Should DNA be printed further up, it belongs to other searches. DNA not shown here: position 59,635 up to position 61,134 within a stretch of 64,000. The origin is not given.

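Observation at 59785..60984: Three Rid domains fused in one polypeptide, all lacking the RidA catalytic arginine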

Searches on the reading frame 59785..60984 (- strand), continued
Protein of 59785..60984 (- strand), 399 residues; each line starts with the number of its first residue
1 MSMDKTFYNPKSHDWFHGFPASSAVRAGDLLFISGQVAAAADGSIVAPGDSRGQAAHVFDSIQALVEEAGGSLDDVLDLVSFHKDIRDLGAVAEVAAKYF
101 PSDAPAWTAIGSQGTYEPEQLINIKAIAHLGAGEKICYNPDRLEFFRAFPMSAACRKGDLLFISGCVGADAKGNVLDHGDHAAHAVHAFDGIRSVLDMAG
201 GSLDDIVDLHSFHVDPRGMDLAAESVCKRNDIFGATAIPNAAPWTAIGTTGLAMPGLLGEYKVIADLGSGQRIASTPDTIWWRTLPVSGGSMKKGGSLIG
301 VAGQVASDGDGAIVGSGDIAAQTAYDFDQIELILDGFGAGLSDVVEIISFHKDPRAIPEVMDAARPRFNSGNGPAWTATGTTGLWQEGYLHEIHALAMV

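Call 20: find_related_loci(query=A1, collection=genome_contigs, flank=10000)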
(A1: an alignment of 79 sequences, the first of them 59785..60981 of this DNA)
Query A1 (398 aa) in genome_contigs; peptide patterns used: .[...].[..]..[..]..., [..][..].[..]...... (x = any residue, [..] = any of these).
85 stretches matched a pattern; 73 encode a relative of the query (tblastn E <= 1e-3); 70 distinct loci.
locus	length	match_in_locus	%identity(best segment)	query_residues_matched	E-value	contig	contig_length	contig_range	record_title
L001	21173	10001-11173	51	1-393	1e-131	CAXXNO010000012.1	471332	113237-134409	MAG: Dehalococcoidia bacterium isolate 4c69b660-97cb-4d58-b3cc-8ba09491c4a9 genome assembly, contig: contig_12, whole ge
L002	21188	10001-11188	51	2-398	4e-128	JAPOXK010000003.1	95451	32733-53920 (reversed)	MAG: Chloroflexota bacterium isolate COS3_bin_3 NODE_109_length_95451_cov_22.5357, whole genome shotgun sequence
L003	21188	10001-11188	49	2-398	1e-124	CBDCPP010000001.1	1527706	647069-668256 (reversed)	MAG: Dehalococcoidia bacterium isolate ce4ed754-9089-45ac-9df7-8ad5b357a940 genome assembly, contig: contig_1, whole gen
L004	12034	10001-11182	50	1-398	3e-124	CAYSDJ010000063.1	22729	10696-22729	MAG TPA_asm: uncultured Rhizobiaceae bacterium isolate SRP200020_co5_287 genome assembly, contig: NODE_3491_length_22729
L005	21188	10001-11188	49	1-398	4e-124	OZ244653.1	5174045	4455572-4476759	MAG: bacterium isolate 39c32cc5-dc70-4d00-b26d-4165b0e321b9 genome assembly, chromosome: 1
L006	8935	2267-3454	50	1-398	6e-124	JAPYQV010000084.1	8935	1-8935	MAG: Alphaproteobacteria bacterium isolate PW3.concoct.191_sub PW3_10634_length_8935_cov_5.834347, whole genome shotgun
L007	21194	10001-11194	50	1-398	2e-123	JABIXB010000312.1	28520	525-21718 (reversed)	MAG: Rhodospirillaceae bacterium isolate SI073_bin108 k141_3121983, whole genome shotgun sequence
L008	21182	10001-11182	48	1-398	5e-123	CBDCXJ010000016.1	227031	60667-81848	MAG: Gaiellaceae bacterium isolate 5b833b31-763d-41a9-83c8-cc356e1f4743 genome assembly, contig: contig_16, whole genome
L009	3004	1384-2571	51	1-398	3e-126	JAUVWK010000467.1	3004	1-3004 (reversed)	MAG: Alphaproteobacteria bacterium isolate CSMAG_1188 CSMAG_1188_k127_435796_length_3004_cov_47.8366, whole genome shotg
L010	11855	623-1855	48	1-398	2e-121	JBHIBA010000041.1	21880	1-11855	MAG: Nitrospinota bacterium isolate K_2_bin.39 NODE_996_length_21880_cov_8.720916, whole genome shotgun sequence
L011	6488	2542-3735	50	1-398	5e-121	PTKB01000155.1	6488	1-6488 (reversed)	MAG: Alphaproteobacteria bacterium MarineAlpha10_Bin2 CFH39_155, whole genome shotgun sequence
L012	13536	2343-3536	49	4-398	5e-120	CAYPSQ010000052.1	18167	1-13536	MAG TPA_asm: uncultured Rhizobiaceae bacterium isolate SRP092796_co5_268 genome assembly, contig: NODE_4048_length_18167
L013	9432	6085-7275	50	1-398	8e-120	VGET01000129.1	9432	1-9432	MAG: Alphaproteobacteria bacterium isolate K_Offshore_80m_m2_187 K_Offshore_80m_m2_187_Ga0194132_10014281, whole genome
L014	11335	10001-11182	49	4-398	2e-119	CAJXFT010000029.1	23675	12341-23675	MAG TPA_asm: uncultured Alphaproteobacteria bacterium isolate ERR599062_bin.171_MetaBAT_v2.12.1_MAG genome assembly, con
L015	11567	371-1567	48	3-398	1e-117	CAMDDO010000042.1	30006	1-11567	MAG: Rhizobium sp. Q54 isolate MaH-04nov19-276 genome assembly, contig: MaH-04nov19-C3617, whole genome shotgun sequence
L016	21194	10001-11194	48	3-398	3e-117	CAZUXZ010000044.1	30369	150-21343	MAG TPA_asm: uncultured Rhizobiaceae bacterium isolate SRP092796_co1_574 genome assembly, contig: k141_4152113, whole ge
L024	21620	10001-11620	46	1-398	8e-112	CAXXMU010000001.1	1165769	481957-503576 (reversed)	MAG: Alphaproteobacteria bacterium isolate 52200dbb-96b0-4271-9d33-ac17574469e2 genome assembly, contig: contig_1, whole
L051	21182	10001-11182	46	3-398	2e-106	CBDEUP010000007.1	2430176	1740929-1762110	MAG: Alphaproteobacteria bacterium isolate d5badbbc-828c-4e68-9d16-dc84226a5d6f genome assembly, contig: contig_7, whole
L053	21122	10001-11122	41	4-398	3e-82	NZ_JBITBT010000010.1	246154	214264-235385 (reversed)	Amycolatopsis sp. NPDC051903 NPDC051903_35_F4.ctg-0010, whole genome shotgun sequence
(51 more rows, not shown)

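Call 27: predict_structure(alignment_id=A1)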
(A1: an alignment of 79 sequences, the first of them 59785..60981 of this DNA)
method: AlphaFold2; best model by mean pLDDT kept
length: 398 residues; sequences in the alignment: 79
mean_pLDDT: 96.0   pTM: 0.94
mean pLDDT of the five models: 96.0, 95.9, 95.7, 95.5, 94.9
residues with pLDDT >= 90: 377; 70-90: 20; 50-70: 1; < 50: 0
segments of 3 or more residues with pLDDT < 50: none
pLDDT, mean of each block of 10 residues (from residue 1): 91 90 98 97 96 99 99 98 97 97 97 94 98 95 88 98 96 94 97 97 98 96 96 96 98 95 97 96 95 97 95 96 98 98 98 95 90 97 95 98
secondary structure, 60 per line:
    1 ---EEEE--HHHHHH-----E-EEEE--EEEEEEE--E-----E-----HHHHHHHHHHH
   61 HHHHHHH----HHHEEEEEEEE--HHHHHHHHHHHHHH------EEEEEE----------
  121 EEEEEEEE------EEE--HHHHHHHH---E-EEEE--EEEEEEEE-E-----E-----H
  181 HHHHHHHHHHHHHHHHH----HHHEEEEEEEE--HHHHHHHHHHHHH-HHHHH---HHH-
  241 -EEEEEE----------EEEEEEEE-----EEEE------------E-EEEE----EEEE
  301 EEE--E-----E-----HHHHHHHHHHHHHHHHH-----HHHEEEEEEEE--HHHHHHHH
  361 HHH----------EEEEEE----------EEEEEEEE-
elements in order: E4-7 H10-15 E23-26 E29-35 H50-67 E75-82 H85-98 E105-110 E121-128 E135-137 H140-147 E153-156 E159-166 H180-197 E205-212 H215-227 H229-233 E242-247 E258-265 E271-274 E289-292 E297-303 H318-334 E343-350 H353-363 E374-379 E390-397

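Call 31: fold_search(model_id=the predicted structure, library=pdb)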
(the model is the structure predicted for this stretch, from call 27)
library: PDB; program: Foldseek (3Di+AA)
matches with E <= 10: 939; with E <= 0.001: 215
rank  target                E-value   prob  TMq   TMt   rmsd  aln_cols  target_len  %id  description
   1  5ag3_A                5.4e-16  1.00  0.58  0.68   4.5       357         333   15  Chorismatase mechanisms reveal fundamentally different types of reaction in a single conserved protein fold (released 2015-08-19)
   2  5ag3_B                5.7e-16  1.00  0.57  0.67   4.7       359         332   15  Chorismatase mechanisms reveal fundamentally different types of reaction in a single conserved protein fold (released 2015-08-19)
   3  5a3k_A                9.0e-16  1.00  0.55  0.64   5.0       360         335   14  Chorismatase mechanisms reveal fundamentally different types of reaction in a single conserved protein fold (released 2015-08-19)
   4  5a3k_B                2.1e-15  1.00  0.57  0.66   4.9       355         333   14  Chorismatase mechanisms reveal fundamentally different types of reaction in a single conserved protein fold (released 2015-08-19)
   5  5a3k_C                2.1e-15  1.00  0.56  0.66   5.1       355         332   15  Chorismatase mechanisms reveal fundamentally different types of reaction in a single conserved protein fold (released 2015-08-19)
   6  4bps                  4.5e-15  1.00  0.56  0.65   4.8       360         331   14  Crystal structure of Chorismatase at 1.08 Angstrom resolution. (released 2013-09-18)
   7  5ag3_C                5.8e-15  1.00  0.56  0.65   4.7       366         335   16  Chorismatase mechanisms reveal fundamentally different types of reaction in a single conserved protein fold (released 2015-08-19)
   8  6tcc                  1.0e-11  1.00  0.32  0.89   2.1       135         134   23  Crystal structure of Salmo salar RidA-1 (released 2020-07-29)
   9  3v4d_A                1.2e-11  1.00  0.29  0.94   2.6       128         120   27  Crystal structure of RutC protein a member of the YjgF family from E.coli (released 2012-01-04)
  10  6tcd_B                1.2e-11  1.00  0.31  0.90   1.8       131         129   25  Crystal structure of Salmo salar RidA-2 (released 2020-07-29)
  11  3v4d_D                1.3e-11  1.00  0.31  0.92   1.6       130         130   28  Crystal structure of RutC protein a member of the YjgF family from E.coli (released 2012-01-04)
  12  6tcd_D                1.3e-11  1.00  0.31  0.88   1.7       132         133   25  Crystal structure of Salmo salar RidA-2 (released 2020-07-29)
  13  1oni_B                1.4e-11  1.00  0.30  0.86   2.0       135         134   24  Crystal structure of a human p14.5, a translational inhibitor reveals different mode of ligand binding near the invari (released 2003-04-08)
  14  8qom_B                1.6e-11  1.00  0.29  0.84   2.6       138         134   27  Capra hircus reactive intermediate deaminase A mutant - R107W (released 2024-06-26)
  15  3v4d_B                1.8e-11  1.00  0.30  0.93   1.5       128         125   29  Crystal structure of RutC protein a member of the YjgF family from E.coli (released 2012-01-04)
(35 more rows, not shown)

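Call 32: find_encoding_contigs(protein=P0006, flank=8000, max_places=3)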
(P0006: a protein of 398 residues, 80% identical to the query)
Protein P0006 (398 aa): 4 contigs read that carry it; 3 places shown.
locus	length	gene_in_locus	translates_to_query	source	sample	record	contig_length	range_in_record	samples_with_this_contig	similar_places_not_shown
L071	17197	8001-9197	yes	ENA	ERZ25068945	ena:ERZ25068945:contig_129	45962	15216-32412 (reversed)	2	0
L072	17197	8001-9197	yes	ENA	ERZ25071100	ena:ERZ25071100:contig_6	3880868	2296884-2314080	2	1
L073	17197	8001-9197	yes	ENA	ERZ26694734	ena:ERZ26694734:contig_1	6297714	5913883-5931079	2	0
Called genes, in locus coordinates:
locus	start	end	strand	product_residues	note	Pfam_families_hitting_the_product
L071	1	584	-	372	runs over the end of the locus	PF00296:Bac_luciferase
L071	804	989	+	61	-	-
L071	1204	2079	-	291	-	PF12760:Zn_ribbon_IS1595, PF12762:DDE_Tnp_IS1595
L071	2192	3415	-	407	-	PF00296:Bac_luciferase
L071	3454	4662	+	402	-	PF00355:Rieske, PF00848:Ring_hydroxyl_A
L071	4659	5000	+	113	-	-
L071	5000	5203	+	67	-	-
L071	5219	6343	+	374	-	PF03069:FmdA_AmdA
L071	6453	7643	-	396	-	PF01738:DLH, PF12680:SnoaL_2 (weak)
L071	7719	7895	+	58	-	PF05762:VWA_CoxE (weak)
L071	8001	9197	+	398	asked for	PF01042:Ribonuc_L-PSP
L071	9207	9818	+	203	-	PF02627:CMD (faint)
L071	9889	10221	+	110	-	PF03992:ABM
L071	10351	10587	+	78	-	-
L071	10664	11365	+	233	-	PF00881:Nitroreductase, PF14512:TM1586_NiRdase (faint)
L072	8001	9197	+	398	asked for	PF01042:Ribonuc_L-PSP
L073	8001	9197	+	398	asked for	PF01042:Ribonuc_L-PSP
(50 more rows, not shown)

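Call 33: find_encoding_contigs(protein=P0008, flank=8000, max_places=2)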
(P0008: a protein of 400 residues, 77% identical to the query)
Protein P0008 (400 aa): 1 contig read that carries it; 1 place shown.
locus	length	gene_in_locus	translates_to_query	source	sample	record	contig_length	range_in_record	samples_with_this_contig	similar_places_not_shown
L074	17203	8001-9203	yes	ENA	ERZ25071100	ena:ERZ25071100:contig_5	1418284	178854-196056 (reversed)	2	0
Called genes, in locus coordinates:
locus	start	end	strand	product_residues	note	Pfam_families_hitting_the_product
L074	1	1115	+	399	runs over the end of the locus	PF13384:HTH_23 (weak), PF13936:HTH_38, PF00665:rve (weak)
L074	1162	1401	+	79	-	PF13683:rve_3, PF13333:rve_2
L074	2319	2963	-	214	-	-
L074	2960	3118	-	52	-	-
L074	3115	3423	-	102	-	PF01527:HTH_Tnp_1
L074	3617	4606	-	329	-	PF05118:Asp_Arg_Hydrox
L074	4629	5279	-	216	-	PF03567:Sulfotransfer_2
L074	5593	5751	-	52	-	-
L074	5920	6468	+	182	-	PF00665:rve (weak), PF13610:DDE_Tnp_IS240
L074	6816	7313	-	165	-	PF05981:CreA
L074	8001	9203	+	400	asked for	PF01042:Ribonuc_L-PSP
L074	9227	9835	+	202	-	PF02627:CMD (weak)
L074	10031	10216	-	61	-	-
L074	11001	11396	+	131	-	-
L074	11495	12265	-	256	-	PF01695:IstB_IS21, PF00308:Bac_DnaA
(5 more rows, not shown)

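Call 34: find_encoding_contigs(protein=P0009, flank=8000, max_places=2)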
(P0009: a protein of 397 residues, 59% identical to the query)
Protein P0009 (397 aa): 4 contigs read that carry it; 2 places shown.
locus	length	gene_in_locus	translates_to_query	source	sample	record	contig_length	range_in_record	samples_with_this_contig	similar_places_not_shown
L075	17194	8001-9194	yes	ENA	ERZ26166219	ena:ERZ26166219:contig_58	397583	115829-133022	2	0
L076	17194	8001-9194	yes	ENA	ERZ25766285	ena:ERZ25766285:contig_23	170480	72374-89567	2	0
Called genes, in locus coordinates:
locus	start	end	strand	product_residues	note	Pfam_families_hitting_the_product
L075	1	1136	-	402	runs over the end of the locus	PF02515:CoA_transf_3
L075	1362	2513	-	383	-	PF02771:Acyl-CoA_dh_N, PF02770:Acyl-CoA_dh_M, PF00441:Acyl-CoA_dh_1, PF08028:Acyl-CoA_dh_2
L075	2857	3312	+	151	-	-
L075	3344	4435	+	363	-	PF08240:ADH_N, PF16912:Glu_dehyd_C, PF00107:ADH_zinc_N, PF13602:ADH_zinc_N_2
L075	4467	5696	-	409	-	PF00108:Thiolase_N, PF02803:Thiolase_C, PF22691:Thiolase_C_1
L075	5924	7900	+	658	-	PF01642:MM_CoA_mutase, PF02310:B12-binding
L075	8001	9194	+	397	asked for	PF01042:Ribonuc_L-PSP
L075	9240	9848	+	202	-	-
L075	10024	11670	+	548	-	PF02771:Acyl-CoA_dh_N, PF02770:Acyl-CoA_dh_M, PF00441:Acyl-CoA_dh_1, PF08028:Acyl-CoA_dh_2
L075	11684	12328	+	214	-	PF02798:GST_N, PF13417:GST_N_3, PF13409:GST_N_2, PF00043:GST_C, PF14497:GST_C_3 (weak), PF13410:GST_C_2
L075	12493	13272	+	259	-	PF00378:ECH_1, PF16113:ECH_2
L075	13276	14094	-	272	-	PF24885:TPR_NPHP3, PF13176:TPR_7 (faint), PF13424:TPR_12, PF13374:TPR_10, PF13424:TPR_12, PF24885:TPR_NPHP3, PF00515:TPR_1 (weak), PF13374:TPR_10, +2 more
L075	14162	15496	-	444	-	PF01979:Amidohydro_1, PF07969:Amidohydro_3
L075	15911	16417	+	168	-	PF20358:DUF6653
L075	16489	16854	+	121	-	PF11737:DUF3300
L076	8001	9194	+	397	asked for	PF01042:Ribonuc_L-PSP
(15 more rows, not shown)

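Call 63: search_protein_representatives(alignment_id=A1)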
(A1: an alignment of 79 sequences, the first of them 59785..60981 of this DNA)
Query: 79 sequences, 397 profile positions. Proteins with E-value up to 0.001 (for the whole library): 21411; up to 1e-10: 4738; up to 1e-30: 237. The best 150 are listed.
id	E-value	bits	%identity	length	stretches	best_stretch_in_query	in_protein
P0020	2.2e-202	688.2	-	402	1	3-397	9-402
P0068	1.1e-190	649.8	-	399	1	3-397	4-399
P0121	2.9e-139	480.4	-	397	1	12-395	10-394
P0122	3.3e-132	457.2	-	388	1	2-397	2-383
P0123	7.6e-129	446.1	-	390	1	19-396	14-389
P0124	1.1e-119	415.9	-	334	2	171-397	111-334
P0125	5.3e-116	403.8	-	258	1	1-254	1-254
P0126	3.9e-112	391.1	-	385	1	17-397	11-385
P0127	1.6e-111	389.1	-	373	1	21-397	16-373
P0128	1.7e-104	365.9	-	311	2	226-386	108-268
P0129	1.3e-102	359.8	-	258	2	175-370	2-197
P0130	2.8e-101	355.3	-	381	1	19-396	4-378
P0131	1.1e-98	346.8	-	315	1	1-293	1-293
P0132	3.8e-98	345.0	-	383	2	56-289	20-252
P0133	1.8e-96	339.5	-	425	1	21-338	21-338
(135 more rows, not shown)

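Call 69: find_encoding_contigs(protein=P0001, flank=6000, max_places=2)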
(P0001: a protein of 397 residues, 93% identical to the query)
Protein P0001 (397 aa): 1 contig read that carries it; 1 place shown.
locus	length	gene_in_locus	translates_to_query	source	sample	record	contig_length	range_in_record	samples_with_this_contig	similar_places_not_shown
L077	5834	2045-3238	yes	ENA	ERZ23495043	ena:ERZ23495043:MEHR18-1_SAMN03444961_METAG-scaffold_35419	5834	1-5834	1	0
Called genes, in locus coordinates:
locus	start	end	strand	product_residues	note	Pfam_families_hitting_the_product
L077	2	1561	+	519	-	?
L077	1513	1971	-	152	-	-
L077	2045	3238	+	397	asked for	PF01042:Ribonuc_L-PSP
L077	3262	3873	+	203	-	-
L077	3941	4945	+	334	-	PF03706:LPG_synthase_TM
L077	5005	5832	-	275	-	?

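Call 70: find_encoding_contigs(protein=P0004, flank=6000, max_places=2)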
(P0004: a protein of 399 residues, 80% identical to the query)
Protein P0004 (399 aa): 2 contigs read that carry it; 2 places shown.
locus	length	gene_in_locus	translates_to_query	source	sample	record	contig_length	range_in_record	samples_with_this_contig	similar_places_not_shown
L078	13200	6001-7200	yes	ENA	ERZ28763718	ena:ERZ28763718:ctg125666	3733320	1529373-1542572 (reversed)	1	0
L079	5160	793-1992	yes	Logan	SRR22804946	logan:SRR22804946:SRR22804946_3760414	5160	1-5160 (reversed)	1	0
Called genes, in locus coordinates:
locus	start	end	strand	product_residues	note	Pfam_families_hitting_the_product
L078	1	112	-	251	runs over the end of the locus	PF00106:adh_short, PF08659:KR, PF13561:adh_short_C2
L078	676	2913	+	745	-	PF00989:PAS, PF13426:PAS_9, PF00989:PAS, PF13426:PAS_9, PF08447:PAS_3, PF05598:DUF772, PF01609:DDE_Tnp_1, PF13751:DDE_Tnp_1_6, +2 more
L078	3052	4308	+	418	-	PF08447:PAS_3, PF00512:HisKA, PF02518:HATPase_c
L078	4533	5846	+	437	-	PF00211:Guanylate_cyc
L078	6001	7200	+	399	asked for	PF01042:Ribonuc_L-PSP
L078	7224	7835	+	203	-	-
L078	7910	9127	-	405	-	PF00067:p450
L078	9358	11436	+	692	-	PF05378:Hydant_A_N, PF01968:Hydantoinase_A, PF19278:Hydant_A_C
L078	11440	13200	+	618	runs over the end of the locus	PF02538:Hydantoinase_B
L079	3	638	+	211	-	?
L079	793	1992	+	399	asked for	PF01042:Ribonuc_L-PSP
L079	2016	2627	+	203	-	-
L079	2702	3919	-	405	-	PF00067:p450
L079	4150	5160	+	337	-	?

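Call 71: find_encoding_contigs(protein=P0014, flank=6000, max_places=2)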
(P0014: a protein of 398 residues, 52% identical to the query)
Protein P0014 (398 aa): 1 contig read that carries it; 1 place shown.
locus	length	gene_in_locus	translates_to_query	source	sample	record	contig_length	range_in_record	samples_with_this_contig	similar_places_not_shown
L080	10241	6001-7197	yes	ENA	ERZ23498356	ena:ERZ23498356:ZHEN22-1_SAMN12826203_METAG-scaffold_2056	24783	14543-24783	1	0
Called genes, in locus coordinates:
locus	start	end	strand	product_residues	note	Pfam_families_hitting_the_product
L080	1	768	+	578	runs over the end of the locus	PF00449:Urease_alpha, PF01979:Amidohydro_1, PF07969:Amidohydro_3 (faint)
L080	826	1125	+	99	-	-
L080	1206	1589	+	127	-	PF01042:Ribonuc_L-PSP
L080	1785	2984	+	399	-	PF07690:MFS_1, PF00083:Sugar_tr (weak)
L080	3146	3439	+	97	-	PF08734:GYD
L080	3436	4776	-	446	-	PF16640:Big_3_5, PF18998:Flg_new_2 (faint)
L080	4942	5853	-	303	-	-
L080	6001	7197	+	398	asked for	PF01042:Ribonuc_L-PSP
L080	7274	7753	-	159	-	-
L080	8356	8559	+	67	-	-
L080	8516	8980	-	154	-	PF13577:SnoaL_4, PF12680:SnoaL_2 (weak)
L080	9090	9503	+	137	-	PF06249:EutQ (weak)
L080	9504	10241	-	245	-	?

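Call 79: search_protein_families(library=padloc, proteins=[window:59785-60984:-], max_evalue=0.01)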
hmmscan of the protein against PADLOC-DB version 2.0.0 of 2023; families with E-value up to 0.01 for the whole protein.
window:59785-60984:- (399 aa): 1 family
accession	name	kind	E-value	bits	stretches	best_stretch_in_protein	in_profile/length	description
PDLC04030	PD-T4-2_B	-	1.1e-14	52.5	2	26-130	189-293/294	-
